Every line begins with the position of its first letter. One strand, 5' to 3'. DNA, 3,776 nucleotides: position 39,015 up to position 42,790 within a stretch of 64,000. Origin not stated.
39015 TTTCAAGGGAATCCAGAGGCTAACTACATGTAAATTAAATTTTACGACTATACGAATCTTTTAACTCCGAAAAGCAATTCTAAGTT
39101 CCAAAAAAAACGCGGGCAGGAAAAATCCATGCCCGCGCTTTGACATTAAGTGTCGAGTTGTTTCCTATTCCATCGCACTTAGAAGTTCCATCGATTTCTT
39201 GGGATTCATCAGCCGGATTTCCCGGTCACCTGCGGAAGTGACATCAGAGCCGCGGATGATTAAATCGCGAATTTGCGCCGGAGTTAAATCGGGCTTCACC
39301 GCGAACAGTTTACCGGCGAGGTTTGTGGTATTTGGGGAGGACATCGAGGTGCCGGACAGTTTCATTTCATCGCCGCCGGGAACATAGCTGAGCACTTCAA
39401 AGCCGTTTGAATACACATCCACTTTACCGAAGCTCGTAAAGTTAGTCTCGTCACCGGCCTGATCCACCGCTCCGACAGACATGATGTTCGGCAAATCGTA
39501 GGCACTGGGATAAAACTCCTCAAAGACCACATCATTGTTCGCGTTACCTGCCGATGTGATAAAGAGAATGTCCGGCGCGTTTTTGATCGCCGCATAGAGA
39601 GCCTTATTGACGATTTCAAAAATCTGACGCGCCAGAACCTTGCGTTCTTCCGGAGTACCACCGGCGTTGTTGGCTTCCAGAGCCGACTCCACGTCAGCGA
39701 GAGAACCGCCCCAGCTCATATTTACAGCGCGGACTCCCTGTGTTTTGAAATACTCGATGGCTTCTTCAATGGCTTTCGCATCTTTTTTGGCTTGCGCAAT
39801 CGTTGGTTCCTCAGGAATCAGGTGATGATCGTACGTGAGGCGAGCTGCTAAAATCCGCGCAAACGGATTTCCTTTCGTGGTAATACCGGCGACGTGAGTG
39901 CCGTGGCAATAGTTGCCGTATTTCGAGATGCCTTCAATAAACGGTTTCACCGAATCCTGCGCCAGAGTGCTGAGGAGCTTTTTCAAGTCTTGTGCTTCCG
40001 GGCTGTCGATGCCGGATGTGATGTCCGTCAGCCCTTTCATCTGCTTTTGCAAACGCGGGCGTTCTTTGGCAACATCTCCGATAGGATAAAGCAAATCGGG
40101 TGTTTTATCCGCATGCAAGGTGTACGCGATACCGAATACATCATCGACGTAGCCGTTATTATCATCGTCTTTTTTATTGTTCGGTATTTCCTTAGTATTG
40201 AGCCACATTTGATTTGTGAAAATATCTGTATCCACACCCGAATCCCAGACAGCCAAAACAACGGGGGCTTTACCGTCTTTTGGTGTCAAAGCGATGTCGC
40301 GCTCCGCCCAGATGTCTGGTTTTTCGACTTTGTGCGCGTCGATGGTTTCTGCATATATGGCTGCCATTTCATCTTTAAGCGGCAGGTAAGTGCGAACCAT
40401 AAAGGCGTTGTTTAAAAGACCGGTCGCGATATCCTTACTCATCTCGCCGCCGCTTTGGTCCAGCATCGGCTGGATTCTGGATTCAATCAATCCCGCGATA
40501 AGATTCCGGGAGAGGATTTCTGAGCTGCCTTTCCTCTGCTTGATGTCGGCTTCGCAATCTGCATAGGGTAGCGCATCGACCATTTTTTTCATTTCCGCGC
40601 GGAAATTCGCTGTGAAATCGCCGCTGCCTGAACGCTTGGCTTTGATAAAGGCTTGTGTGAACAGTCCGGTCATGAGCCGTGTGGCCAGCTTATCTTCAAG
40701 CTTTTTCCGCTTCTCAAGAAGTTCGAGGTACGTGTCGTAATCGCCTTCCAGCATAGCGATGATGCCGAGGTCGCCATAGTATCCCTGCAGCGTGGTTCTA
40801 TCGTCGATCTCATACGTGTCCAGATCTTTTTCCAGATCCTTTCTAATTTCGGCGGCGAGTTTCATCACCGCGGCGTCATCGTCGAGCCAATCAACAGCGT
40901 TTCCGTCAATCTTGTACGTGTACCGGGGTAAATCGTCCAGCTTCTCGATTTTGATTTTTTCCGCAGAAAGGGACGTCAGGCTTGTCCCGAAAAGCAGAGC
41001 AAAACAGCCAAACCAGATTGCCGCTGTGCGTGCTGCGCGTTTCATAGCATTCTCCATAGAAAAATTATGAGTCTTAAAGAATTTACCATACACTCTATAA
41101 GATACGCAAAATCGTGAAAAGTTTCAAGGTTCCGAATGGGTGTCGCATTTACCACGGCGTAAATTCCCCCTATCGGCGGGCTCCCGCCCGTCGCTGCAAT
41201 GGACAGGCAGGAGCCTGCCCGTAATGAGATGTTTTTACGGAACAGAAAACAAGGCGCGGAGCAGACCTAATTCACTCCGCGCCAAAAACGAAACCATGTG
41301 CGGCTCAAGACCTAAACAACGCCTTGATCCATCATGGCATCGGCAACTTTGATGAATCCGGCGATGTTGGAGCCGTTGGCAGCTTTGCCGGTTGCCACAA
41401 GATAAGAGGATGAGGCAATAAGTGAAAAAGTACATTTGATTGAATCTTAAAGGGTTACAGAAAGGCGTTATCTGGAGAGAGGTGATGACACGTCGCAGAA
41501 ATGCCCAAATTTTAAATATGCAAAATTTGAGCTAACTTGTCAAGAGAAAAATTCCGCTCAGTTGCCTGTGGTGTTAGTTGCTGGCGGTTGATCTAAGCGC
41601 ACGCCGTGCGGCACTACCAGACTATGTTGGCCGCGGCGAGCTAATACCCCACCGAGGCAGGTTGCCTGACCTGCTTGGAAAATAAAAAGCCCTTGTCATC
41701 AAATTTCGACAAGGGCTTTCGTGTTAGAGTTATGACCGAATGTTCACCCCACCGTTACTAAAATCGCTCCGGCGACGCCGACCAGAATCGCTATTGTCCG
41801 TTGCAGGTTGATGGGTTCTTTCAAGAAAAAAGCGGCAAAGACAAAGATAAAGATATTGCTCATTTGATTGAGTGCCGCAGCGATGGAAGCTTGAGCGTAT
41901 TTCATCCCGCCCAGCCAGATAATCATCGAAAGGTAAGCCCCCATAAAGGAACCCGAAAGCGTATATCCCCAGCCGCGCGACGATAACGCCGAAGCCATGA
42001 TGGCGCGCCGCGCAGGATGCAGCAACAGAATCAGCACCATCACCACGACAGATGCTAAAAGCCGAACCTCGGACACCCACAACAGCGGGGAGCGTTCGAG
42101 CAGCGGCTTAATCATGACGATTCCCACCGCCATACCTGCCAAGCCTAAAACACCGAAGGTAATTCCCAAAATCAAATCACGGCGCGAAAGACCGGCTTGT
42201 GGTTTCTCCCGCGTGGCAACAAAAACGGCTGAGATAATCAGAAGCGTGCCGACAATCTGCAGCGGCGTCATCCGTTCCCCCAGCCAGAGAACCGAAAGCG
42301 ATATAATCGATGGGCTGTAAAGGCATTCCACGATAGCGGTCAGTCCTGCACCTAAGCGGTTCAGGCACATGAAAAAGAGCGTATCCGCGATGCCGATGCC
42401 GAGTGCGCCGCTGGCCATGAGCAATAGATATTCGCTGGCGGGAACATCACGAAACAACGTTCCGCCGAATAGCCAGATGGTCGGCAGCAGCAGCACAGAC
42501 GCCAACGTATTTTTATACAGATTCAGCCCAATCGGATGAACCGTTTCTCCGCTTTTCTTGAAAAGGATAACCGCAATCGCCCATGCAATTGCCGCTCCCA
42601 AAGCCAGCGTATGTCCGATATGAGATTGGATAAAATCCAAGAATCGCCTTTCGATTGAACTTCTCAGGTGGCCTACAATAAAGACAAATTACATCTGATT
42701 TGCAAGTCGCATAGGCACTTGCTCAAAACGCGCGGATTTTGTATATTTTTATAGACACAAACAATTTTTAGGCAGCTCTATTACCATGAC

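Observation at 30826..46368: Two T9SS surface-protein genes share their promoter/5' region and C-terminal 190 aa but carry unrelated passenger domains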

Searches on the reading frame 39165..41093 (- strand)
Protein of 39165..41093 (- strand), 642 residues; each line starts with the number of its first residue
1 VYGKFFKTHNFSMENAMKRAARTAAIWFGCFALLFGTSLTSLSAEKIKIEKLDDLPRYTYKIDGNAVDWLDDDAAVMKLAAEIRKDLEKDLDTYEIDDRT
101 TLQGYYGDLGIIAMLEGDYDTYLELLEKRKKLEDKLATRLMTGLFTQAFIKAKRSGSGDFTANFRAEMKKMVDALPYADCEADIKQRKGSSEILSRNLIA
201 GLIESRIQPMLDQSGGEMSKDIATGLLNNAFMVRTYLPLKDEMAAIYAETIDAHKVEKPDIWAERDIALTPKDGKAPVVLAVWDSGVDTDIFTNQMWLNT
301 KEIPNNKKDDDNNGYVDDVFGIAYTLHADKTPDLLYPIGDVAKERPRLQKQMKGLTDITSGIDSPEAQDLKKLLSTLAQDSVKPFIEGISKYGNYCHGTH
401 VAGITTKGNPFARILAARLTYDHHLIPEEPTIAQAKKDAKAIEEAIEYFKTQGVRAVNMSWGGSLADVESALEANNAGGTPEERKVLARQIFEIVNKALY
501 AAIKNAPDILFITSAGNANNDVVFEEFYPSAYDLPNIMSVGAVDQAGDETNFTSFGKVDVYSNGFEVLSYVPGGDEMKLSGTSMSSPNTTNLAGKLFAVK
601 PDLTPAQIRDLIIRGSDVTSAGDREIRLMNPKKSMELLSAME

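Call 13: search_protein_families(library=pfam, proteins=[window:39165-41093:-], max_evalue=0.01)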
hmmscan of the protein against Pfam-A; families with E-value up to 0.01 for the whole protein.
window:39165-41093:- (642 aa): 1 family
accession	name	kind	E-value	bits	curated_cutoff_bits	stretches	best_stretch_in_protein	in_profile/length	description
PF00082.27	Peptidase_S8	-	2.1e-26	93.4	21.8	1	278-616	4-273/288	Subtilase family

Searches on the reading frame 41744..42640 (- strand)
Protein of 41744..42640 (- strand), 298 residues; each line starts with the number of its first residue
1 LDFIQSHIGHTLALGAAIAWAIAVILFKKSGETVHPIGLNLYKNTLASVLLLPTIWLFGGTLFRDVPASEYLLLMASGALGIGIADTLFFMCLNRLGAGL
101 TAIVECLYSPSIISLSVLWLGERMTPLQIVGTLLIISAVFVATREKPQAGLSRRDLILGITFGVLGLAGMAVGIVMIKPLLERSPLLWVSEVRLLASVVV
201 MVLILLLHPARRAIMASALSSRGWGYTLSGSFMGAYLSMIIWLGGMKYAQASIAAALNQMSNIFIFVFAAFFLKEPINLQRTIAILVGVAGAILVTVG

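Call 13: search_protein_families(library=pfam, proteins=[window:41744-42640:-], max_evalue=0.01)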
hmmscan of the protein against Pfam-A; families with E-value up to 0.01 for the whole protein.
window:41744-42640:- (298 aa): 2 families
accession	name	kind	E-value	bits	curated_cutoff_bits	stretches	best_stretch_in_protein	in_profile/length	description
PF00892.27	EamA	-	4.4e-34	118.1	28.2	2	8-142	2-133/135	EamA-like transporter family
PF03151.22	TPT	-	0.00054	19.9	30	1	16-141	153-289/291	Triose-phosphate Transporter family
